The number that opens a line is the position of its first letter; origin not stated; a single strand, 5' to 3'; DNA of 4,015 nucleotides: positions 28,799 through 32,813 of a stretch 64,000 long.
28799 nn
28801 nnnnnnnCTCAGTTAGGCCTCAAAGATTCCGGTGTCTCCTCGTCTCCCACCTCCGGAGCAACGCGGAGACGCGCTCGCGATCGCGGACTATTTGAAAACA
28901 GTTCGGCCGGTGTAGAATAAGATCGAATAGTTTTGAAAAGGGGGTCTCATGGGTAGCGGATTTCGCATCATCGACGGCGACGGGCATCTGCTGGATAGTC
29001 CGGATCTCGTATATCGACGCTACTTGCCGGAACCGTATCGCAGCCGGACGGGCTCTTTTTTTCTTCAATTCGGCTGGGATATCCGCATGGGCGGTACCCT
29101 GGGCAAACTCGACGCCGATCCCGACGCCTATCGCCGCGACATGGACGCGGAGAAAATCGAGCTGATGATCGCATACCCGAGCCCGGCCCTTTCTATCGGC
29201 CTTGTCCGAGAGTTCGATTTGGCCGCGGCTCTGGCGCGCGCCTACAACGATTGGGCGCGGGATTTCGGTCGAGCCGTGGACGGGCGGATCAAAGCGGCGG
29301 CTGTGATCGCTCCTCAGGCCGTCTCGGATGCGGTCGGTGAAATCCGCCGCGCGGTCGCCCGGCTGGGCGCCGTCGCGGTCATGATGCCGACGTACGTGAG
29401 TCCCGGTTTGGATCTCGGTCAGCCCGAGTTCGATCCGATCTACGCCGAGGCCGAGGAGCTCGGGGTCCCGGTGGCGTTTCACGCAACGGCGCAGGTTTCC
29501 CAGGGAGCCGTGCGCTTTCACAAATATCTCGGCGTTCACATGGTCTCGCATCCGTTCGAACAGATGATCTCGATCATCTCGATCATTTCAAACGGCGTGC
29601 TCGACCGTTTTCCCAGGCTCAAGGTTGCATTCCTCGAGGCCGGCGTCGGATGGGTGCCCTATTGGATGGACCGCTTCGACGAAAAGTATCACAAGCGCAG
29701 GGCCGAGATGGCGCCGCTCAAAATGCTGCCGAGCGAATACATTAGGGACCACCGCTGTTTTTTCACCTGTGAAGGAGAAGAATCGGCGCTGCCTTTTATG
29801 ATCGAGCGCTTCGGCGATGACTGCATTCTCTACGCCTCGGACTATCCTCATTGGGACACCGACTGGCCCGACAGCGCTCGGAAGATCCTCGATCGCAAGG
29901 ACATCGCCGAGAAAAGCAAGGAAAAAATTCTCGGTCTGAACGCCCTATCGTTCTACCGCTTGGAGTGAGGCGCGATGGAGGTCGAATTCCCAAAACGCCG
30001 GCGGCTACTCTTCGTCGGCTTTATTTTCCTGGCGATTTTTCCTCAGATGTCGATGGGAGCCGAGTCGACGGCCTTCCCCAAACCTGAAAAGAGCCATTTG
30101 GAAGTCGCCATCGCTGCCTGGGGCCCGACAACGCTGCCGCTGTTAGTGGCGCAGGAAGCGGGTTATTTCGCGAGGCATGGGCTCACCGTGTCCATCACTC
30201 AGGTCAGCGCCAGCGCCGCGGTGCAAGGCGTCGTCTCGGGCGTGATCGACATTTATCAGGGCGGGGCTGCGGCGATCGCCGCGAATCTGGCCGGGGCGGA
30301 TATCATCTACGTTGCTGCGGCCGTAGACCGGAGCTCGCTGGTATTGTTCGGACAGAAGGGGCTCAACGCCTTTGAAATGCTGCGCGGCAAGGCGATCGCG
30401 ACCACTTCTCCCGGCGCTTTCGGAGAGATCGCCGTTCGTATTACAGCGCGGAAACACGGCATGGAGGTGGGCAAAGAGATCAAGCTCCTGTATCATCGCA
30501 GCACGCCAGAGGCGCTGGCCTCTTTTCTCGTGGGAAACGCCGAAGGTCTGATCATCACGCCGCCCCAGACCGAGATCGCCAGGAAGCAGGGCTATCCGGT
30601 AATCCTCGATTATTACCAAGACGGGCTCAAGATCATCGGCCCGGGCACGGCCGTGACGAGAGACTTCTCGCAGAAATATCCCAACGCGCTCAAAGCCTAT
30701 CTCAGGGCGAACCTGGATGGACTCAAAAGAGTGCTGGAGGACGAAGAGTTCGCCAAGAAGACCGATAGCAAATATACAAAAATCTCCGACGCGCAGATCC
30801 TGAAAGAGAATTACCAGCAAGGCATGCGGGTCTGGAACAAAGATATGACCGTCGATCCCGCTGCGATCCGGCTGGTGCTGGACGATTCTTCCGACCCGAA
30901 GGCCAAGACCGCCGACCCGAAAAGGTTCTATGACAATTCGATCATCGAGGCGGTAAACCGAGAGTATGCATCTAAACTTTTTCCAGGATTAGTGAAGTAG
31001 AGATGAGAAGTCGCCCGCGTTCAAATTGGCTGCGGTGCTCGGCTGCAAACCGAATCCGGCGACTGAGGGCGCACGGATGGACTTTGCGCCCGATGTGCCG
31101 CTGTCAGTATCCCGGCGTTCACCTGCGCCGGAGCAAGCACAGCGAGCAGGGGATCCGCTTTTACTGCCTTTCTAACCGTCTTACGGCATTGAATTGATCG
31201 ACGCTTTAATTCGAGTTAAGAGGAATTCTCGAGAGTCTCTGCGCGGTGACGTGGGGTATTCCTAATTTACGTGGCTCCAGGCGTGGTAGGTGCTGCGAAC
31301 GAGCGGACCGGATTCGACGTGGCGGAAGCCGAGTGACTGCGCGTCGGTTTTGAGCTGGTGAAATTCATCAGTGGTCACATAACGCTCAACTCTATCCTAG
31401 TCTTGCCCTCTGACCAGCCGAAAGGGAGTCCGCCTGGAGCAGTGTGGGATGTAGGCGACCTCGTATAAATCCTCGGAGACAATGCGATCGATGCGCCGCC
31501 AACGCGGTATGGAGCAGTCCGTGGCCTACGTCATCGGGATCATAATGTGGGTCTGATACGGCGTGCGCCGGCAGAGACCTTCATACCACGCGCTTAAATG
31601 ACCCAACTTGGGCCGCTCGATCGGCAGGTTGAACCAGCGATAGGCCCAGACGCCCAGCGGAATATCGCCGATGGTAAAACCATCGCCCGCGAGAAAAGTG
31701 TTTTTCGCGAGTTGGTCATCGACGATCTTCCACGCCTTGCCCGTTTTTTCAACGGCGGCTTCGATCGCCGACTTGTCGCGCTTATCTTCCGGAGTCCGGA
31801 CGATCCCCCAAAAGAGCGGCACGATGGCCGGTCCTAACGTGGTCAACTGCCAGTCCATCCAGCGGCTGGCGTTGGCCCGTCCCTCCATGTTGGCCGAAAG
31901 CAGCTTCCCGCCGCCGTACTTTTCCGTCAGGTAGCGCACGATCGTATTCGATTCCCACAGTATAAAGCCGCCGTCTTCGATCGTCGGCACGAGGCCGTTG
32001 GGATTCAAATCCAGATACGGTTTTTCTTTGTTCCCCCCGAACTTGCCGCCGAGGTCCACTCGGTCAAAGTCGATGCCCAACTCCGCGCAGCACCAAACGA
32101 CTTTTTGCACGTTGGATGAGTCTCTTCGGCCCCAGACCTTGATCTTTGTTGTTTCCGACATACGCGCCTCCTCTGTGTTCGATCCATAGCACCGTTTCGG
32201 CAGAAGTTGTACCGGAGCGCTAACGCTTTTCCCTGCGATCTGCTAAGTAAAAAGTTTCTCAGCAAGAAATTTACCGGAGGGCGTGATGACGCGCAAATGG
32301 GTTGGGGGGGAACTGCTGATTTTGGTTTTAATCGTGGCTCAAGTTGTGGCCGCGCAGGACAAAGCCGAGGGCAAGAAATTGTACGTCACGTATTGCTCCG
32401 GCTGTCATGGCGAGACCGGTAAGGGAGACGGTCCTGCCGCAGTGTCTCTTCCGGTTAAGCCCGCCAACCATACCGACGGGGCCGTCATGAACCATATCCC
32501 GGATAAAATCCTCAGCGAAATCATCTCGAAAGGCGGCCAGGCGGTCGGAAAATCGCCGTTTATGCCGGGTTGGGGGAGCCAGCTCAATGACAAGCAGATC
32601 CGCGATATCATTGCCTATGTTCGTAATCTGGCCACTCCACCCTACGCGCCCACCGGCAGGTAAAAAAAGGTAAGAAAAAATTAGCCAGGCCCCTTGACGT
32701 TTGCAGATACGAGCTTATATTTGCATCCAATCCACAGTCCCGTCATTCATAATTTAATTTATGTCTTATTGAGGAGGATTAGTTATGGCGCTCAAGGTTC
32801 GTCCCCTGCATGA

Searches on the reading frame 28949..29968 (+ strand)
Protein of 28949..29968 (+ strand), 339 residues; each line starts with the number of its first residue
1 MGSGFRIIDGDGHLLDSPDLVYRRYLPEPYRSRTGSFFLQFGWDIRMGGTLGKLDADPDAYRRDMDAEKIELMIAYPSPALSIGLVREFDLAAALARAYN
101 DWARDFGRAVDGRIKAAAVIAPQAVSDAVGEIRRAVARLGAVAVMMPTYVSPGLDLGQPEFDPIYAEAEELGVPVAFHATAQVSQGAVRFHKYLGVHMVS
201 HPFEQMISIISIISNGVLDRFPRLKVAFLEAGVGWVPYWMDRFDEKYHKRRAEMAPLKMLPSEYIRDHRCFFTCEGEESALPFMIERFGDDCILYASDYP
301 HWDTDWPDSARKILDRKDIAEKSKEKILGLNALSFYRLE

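Call 71: search_protein_families(library=pfam, proteins=[window:28949-29968:+], max_evalue=0.001)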
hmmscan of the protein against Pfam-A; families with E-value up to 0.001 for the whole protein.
window:28949-29968:+ (339 aa): 1 family
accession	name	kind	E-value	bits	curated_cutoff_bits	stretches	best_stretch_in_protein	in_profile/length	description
PF04909.20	Amidohydro_2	-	4.5e-38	132.1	26.4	1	62-338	30-289/289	Amidohydrolase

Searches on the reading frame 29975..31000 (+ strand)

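Call 71: search_protein_families(library=pfam, proteins=[window:29975-31000:+], max_evalue=0.001)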
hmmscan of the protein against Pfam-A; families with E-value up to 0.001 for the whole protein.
window:29975-31000:+ (341 aa): 2 families
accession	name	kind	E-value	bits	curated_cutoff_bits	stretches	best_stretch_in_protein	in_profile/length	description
PF13379.11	NMT1_2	-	2.8e-14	54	24.7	1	36-261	2-245/252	NMT1-like family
PF09084.16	NMT1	-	9e-13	49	20.5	1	53-256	4-212/216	NMT1/THI5 like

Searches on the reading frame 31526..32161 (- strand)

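Call 71: search_protein_families(library=pfam, proteins=[window:31526-32161:-], max_evalue=0.001)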
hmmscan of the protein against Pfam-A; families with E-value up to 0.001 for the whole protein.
window:31526-32161:- (211 aa): 5 families
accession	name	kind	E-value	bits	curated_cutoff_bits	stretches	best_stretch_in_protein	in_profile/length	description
PF02798.26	GST_N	-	8.2e-14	52.1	20.9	1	6-79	2-75/76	Glutathione S-transferase, N-terminal domain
PF13417.12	GST_N_3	-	8.1e-13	49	22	1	12-84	4-73/75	Glutathione S-transferase, N-terminal domain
PF13409.12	GST_N_2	-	1.1e-12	48.8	25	1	15-80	2-69/70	Glutathione S-transferase, N-terminal domain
PF00043.30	GST_C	-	6.5e-09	36.4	20.7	1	112-199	4-92/93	Glutathione S-transferase, C-terminal domain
PF13410.11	GST_C_2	-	5.5e-07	30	24.9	1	132-194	3-68/69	Glutathione S-transferase, C-terminal domain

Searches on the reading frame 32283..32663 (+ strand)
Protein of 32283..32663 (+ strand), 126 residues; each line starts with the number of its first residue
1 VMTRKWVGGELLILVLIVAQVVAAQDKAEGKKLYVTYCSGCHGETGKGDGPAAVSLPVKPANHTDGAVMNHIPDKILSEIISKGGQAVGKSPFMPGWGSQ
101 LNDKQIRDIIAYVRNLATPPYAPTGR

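Call 71: search_protein_families(library=pfam, proteins=[window:32283-32663:+], max_evalue=0.001)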
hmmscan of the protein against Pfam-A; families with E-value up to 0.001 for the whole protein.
window:32283-32663:+ (126 aa): 2 families
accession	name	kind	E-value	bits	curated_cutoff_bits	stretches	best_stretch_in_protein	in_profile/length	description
PF00034.26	Cytochrom_C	-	6.3e-13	50.3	21.3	1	28-116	2-89/90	Cytochrome c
PF13442.11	Cytochrome_CBB3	-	3.5e-12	46.9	27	1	26-113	2-68/68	Cytochrome C oxidase, cbb3-type, subunit III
